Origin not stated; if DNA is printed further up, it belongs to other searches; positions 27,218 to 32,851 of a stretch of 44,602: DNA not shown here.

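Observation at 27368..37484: Tandem pair of giant (1778 and 1587 aa) acidic Ig-repeat surface proteins, co-transcribed, with distinct C-terminal modules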

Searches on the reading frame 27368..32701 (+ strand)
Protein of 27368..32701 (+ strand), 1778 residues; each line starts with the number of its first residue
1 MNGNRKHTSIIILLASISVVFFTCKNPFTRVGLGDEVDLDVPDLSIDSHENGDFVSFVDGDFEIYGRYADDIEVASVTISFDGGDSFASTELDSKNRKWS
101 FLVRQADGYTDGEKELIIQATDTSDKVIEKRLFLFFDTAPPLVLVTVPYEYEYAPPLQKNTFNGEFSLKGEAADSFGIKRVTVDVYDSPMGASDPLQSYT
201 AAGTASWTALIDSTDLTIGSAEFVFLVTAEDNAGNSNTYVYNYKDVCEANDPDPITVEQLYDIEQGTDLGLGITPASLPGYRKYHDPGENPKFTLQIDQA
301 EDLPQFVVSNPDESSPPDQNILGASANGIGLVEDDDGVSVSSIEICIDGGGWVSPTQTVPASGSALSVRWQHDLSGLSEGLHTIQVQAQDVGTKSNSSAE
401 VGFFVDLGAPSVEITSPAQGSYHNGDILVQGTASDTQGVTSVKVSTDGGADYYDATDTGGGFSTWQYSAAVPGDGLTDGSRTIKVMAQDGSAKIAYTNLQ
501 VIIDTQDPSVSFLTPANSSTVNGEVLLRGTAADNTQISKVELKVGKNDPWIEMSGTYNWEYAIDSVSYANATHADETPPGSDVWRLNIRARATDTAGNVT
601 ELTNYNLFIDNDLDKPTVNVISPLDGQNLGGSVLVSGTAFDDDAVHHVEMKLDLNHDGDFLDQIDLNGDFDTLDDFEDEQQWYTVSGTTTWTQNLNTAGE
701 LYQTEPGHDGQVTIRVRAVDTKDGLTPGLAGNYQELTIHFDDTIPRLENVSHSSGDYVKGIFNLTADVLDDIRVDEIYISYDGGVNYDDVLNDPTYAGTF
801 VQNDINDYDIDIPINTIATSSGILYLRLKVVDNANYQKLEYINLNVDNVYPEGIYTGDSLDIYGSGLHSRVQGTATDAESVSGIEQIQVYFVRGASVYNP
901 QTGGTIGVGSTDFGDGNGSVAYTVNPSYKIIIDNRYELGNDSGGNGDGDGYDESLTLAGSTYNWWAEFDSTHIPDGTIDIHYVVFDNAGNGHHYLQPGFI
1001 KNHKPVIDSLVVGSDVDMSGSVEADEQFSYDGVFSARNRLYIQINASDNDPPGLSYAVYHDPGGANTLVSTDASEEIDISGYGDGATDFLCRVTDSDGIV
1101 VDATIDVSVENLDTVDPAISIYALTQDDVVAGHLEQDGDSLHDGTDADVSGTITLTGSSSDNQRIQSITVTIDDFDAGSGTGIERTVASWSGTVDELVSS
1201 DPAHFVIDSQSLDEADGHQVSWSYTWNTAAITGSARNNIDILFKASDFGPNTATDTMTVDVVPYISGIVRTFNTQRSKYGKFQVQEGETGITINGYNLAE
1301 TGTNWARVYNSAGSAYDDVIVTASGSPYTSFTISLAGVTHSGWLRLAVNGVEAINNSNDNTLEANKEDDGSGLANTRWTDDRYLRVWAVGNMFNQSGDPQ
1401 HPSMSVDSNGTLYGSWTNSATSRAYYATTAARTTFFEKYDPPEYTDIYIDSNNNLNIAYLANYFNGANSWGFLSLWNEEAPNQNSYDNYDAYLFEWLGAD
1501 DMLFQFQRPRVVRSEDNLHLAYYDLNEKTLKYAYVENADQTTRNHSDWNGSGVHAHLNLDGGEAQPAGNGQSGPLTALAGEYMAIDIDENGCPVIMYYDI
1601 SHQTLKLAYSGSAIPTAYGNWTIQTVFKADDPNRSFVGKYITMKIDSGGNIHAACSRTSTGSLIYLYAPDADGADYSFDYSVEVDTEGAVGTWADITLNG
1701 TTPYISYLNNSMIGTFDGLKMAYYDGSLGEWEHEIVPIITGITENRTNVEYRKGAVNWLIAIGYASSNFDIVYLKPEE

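Call 7: search_protein_families(library=pfam, proteins=[window:27368-32701:+], max_evalue=0.1)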
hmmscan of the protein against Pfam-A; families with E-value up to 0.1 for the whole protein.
window:27368-32701:+ (1778 aa): 4 families
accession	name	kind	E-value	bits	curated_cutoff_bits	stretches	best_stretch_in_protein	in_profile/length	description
PF17957.7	Big_7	-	3.1e-37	127.5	24.1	4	410-485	1-70/70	Bacterial Ig domain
PF10648.15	Gmad2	-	3.4e-07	30.9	25.7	1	412-489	2-81/86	Immunoglobulin-like domain of bacterial spore germination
PF19077.6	Big_13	-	5e-05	24.2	27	0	437-505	38-102/102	Bacterial Ig-like domain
PF12245.14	Big_3_2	-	0.0005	20.7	23.3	1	523-611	34-122/122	Bacterial Ig-like domain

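Call 8: search_protein_families(library=ncbifam, proteins=[window:27368-32701:+], max_evalue=0.1)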
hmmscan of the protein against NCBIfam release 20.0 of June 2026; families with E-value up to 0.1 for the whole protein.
window:27368-32701:+ (1778 aa): 4 families
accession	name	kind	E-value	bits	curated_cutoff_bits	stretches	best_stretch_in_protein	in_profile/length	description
NF052245.1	SorA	equivalog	6.5e-05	21.8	600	0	426-489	304-367/396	SorA family sulfite dehydrogenase catalytic subunit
NF052247.1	SorT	equivalog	0.0024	16.7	570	1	389-491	259-358/387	SorT family sulfite dehydrogenase catalytic subunit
NF047446.1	barrel_OmpL47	domain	0.0071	16.8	40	1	545-607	10-66/68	OmpL47-type beta-barrel domain-containing protein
TIGR04555.1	sulfite_DH_soxC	equivalog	0.011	14.7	420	0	366-456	244-335/408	sulfite dehydrogenase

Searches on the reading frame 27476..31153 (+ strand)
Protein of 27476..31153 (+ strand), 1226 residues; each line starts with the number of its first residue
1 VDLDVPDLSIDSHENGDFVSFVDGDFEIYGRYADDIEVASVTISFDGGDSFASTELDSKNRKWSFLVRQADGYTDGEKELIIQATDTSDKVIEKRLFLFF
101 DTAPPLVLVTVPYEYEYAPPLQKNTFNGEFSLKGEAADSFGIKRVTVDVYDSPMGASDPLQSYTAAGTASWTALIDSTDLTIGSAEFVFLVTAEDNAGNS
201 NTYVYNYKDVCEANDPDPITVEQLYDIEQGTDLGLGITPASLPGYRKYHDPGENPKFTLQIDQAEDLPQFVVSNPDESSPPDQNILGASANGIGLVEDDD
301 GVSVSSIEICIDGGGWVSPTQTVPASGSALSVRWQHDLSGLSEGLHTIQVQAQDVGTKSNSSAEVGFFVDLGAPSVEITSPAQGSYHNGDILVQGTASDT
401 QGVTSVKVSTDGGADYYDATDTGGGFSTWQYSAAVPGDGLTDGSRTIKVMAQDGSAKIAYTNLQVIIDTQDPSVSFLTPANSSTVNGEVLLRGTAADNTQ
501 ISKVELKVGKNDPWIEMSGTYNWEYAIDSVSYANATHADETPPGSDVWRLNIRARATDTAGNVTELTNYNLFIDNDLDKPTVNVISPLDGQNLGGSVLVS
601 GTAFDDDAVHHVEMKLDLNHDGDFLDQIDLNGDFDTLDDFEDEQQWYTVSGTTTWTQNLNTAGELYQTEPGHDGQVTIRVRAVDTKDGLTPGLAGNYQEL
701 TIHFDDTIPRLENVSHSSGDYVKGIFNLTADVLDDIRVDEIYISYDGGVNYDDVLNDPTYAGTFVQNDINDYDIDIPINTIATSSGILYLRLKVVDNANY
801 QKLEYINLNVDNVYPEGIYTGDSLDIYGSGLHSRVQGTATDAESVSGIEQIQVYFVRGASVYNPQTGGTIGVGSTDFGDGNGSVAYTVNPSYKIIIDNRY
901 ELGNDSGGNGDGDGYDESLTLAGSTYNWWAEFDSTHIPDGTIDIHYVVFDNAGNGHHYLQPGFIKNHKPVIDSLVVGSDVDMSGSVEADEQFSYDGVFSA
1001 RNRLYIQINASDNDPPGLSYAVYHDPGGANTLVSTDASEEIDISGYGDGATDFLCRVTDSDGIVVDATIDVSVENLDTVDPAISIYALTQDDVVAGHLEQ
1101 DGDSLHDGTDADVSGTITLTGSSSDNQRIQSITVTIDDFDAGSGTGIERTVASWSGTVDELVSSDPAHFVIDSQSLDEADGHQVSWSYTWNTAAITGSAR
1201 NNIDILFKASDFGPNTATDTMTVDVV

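Call 58: search_solved_structures(query=window:27476-31153:+, max_evalue=0.01)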
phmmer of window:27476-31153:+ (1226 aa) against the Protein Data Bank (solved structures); distinct sequences matched with E-value up to 0.01: 0.
